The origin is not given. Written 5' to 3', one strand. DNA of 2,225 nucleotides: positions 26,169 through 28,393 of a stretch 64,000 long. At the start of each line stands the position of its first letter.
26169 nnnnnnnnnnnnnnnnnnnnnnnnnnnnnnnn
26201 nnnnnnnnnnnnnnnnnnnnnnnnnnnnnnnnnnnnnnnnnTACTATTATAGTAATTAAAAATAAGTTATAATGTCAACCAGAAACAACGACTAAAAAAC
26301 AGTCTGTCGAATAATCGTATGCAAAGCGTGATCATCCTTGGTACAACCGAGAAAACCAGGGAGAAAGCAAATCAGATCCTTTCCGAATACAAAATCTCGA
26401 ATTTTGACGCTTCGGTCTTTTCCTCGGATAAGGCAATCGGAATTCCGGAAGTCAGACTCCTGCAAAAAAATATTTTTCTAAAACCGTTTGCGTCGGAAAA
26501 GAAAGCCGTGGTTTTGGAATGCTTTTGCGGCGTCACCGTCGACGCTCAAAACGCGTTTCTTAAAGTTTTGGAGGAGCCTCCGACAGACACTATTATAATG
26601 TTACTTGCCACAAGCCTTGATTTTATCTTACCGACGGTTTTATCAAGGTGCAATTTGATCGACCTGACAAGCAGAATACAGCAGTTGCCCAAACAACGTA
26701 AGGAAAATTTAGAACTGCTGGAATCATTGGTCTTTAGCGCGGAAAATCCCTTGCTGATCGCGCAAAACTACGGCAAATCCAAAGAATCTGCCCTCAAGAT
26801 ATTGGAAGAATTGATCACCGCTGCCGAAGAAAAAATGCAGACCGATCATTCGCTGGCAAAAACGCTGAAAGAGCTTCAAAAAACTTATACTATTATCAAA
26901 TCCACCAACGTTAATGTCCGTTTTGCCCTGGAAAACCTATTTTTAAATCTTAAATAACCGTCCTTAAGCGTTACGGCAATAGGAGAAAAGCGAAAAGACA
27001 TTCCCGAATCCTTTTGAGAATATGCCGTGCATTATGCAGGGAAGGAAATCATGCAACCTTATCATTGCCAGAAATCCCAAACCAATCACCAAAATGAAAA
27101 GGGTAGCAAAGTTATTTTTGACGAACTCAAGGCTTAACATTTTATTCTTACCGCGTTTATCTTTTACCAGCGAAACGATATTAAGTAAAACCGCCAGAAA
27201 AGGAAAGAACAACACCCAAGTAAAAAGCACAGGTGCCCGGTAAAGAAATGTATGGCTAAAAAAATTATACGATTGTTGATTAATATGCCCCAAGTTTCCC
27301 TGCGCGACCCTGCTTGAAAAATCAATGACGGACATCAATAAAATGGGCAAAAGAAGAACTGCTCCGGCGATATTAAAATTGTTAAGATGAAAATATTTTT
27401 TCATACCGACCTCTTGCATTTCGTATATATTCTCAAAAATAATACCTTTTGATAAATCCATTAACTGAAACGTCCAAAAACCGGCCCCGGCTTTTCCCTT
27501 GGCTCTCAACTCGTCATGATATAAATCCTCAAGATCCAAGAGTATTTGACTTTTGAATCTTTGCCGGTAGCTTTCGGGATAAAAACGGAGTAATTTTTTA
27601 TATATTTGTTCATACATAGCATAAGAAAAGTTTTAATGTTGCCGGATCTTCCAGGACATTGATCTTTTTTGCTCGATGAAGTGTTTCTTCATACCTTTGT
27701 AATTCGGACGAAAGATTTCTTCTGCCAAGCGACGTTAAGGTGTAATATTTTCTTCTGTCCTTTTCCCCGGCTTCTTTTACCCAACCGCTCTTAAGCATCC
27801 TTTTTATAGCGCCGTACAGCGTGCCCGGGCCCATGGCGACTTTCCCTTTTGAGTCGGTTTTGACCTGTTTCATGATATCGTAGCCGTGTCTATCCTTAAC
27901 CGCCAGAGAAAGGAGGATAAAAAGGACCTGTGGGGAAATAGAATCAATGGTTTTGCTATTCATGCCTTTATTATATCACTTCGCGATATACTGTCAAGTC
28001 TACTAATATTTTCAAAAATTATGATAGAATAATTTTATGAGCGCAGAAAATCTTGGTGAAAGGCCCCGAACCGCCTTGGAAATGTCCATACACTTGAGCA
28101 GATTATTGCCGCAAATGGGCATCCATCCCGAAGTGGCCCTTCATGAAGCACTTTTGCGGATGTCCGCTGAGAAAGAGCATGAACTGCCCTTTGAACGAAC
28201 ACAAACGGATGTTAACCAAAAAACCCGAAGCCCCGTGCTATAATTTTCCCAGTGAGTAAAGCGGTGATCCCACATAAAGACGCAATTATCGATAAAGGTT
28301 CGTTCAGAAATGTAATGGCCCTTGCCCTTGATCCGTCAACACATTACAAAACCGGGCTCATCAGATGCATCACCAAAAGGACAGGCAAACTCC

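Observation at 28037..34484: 6.5-kb island of ~13 short lineage-specific ORFs, each with its own consensus promoter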

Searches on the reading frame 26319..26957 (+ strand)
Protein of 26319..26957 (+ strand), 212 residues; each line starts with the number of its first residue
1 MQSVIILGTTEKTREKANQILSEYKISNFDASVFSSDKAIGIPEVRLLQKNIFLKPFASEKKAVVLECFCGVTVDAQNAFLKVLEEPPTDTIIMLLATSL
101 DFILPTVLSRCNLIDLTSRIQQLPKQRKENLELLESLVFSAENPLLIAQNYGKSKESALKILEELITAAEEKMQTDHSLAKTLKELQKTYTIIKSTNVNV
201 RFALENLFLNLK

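Call 4: search_protein_families(library=pfam, max_evalue=0.1, proteins=[window:26319-26957:+])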
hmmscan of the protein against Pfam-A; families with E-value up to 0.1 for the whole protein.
window:26319-26957:+ (212 aa): 3 families
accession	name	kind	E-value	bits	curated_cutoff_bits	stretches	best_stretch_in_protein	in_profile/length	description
PF13177.12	DNA_pol3_delta2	-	4.9e-21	75.8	27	1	34-117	75-158/161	DNA polymerase III, delta subunit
PF24983.1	DUF7774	-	0.049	14.2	26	0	78-115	35-72/97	Domain of unknown function (DUF7774)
PF09127.17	Leuk-A4-hydro_C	-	0.078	13.5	27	0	177-209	18-50/112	Leukotriene A4 hydrolase, C-terminal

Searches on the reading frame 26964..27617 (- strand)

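Call 4: search_protein_families(library=pfam, max_evalue=0.1, proteins=[window:26964-27617:-])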
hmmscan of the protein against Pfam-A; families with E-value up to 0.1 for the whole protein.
window:26964-27617:- (217 aa): 1 family
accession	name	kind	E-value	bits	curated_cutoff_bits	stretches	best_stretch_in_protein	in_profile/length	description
PF04403.18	PqiA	-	0.098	13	23.8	0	82-179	8-109/156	Paraquat-inducible protein A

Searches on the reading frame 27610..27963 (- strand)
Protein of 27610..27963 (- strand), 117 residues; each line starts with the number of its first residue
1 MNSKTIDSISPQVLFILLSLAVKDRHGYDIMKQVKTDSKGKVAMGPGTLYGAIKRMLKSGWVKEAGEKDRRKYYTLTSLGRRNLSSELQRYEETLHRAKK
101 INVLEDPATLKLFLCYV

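Call 4: search_protein_families(library=pfam, max_evalue=0.1, proteins=[window:27610-27963:-])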
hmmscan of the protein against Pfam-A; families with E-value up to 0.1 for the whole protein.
window:27610-27963:- (117 aa): 6 families
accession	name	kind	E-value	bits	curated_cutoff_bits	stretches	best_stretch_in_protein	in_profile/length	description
PF03551.20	PadR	-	1.2e-16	60.9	27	1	16-85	1-74/75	Transcriptional regulator PadR-like family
PF07381.18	EarA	-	0.0018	18.5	22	1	12-82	13-85/90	EarA-like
PF22194.2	F-93_WHD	-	0.0056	17.2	28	1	28-78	15-60/62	F-93, winged-helix domain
PF14277.12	DUF4364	-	0.023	14.9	26.9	1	51-85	38-71/162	Domain of unknown function (DUF4364)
PF07848.18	PaaX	-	0.037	14.7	24.8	1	50-78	41-68/70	PaaX-like protein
PF13463.12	HTH_27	-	0.097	13.4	22.2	0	52-77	38-65/68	Winged helix DNA-binding domain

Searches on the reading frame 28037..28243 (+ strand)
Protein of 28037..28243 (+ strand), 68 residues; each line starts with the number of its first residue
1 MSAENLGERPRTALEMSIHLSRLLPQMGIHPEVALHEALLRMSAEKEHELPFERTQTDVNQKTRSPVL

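Call 3: search_protein_families(library=pfam, max_evalue=0.1, proteins=[window:28037-28243:+])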
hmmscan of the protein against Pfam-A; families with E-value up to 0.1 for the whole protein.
window:28037-28243:+ (68 aa): 0 families

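Call 63: list_cluster_members(proteins=[window:28037-28243:+, window:29301-29561:+, window:29565-29816:+, window:29860-30087:+, window:30201-30728:+, window:30792-31238:+, window:31305-31634:+, window:31784-32011:+, window:32650-33099:+, window:33187-33630:+])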
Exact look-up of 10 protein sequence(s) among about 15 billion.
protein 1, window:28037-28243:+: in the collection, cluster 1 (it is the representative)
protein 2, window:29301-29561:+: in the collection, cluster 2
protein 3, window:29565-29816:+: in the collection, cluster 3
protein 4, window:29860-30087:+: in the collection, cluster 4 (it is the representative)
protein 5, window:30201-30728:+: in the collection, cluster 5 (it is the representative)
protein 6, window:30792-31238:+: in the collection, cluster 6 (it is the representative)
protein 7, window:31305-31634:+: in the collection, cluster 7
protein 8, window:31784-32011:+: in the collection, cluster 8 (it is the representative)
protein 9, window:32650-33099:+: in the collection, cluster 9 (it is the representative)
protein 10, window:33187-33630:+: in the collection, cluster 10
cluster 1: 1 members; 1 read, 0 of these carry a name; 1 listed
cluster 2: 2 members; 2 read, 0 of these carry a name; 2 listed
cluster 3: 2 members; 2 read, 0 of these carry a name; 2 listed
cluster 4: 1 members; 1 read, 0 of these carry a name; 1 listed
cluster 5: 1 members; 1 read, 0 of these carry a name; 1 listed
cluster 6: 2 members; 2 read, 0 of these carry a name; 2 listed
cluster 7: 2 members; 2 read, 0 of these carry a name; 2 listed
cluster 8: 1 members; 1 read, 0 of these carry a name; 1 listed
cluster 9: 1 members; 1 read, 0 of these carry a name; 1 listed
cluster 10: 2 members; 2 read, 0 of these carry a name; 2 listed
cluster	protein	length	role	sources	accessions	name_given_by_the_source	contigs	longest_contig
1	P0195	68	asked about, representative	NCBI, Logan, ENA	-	-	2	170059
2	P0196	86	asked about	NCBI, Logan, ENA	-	-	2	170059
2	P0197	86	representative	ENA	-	-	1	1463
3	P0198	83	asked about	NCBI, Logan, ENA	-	-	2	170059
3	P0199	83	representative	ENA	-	-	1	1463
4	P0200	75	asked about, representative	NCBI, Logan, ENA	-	-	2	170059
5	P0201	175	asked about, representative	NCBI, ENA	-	-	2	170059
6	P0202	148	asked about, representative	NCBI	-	-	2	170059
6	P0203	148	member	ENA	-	-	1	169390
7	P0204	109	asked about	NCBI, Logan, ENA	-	-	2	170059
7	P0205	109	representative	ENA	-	-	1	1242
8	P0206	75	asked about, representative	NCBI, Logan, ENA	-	-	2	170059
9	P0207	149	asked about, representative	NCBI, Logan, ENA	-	-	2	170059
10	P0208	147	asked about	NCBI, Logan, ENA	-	-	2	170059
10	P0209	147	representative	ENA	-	-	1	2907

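Call 64: find_encoding_contigs(protein=P0203, flank=10000, max_places=3)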
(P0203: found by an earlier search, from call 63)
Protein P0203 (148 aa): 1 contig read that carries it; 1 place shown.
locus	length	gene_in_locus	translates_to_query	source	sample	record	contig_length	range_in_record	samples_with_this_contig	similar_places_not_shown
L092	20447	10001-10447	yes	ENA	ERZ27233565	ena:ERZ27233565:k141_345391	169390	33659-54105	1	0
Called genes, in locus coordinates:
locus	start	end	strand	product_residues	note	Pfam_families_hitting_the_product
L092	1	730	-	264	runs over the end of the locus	PF06750:A24_N_bact, PF01478:Peptidase_A24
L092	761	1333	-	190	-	PF07963:N_methyl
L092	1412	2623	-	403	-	PF28597:T2SSF_N (weak), PF00482:T2SSF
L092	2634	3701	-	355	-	PF00437:T2SSE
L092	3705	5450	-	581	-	PF05157:MshEN, PF00437:T2SSE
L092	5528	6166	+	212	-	PF13177:DNA_pol3_delta2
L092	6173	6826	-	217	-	-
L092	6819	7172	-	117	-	PF03551:PadR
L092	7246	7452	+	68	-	-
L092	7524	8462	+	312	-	-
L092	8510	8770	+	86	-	-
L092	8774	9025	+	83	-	-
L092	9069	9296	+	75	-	-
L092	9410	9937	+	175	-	-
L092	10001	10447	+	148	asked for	-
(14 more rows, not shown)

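Call 67: find_encoding_contigs(protein=P0197, flank=5000, max_places=3)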
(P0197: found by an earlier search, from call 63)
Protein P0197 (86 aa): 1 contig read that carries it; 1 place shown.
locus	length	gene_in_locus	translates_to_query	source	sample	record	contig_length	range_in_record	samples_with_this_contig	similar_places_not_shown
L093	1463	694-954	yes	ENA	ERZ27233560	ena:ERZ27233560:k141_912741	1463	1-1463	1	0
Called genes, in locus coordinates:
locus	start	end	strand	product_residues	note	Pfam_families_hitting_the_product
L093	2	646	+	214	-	?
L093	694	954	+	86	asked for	-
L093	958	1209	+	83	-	-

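Call 68: find_encoding_contigs(protein=P0205, flank=5000, max_places=3)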
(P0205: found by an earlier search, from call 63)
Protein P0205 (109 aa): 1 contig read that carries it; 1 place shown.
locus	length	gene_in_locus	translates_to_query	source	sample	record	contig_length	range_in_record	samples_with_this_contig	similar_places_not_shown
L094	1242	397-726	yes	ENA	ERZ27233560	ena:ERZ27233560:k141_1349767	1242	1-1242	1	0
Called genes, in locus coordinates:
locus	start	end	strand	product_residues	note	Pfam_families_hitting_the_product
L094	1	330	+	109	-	?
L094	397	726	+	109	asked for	-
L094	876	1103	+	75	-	-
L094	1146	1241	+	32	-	?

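Call 69: find_encoding_contigs(protein=P0209, flank=5000, max_places=3)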
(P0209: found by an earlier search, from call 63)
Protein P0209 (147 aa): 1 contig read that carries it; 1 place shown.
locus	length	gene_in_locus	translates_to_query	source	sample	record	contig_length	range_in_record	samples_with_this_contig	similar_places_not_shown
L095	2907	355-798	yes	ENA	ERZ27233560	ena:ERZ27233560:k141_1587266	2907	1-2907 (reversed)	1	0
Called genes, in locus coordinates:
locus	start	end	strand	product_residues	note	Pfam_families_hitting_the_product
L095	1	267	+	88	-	?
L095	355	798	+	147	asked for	-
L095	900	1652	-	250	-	-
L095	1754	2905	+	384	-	?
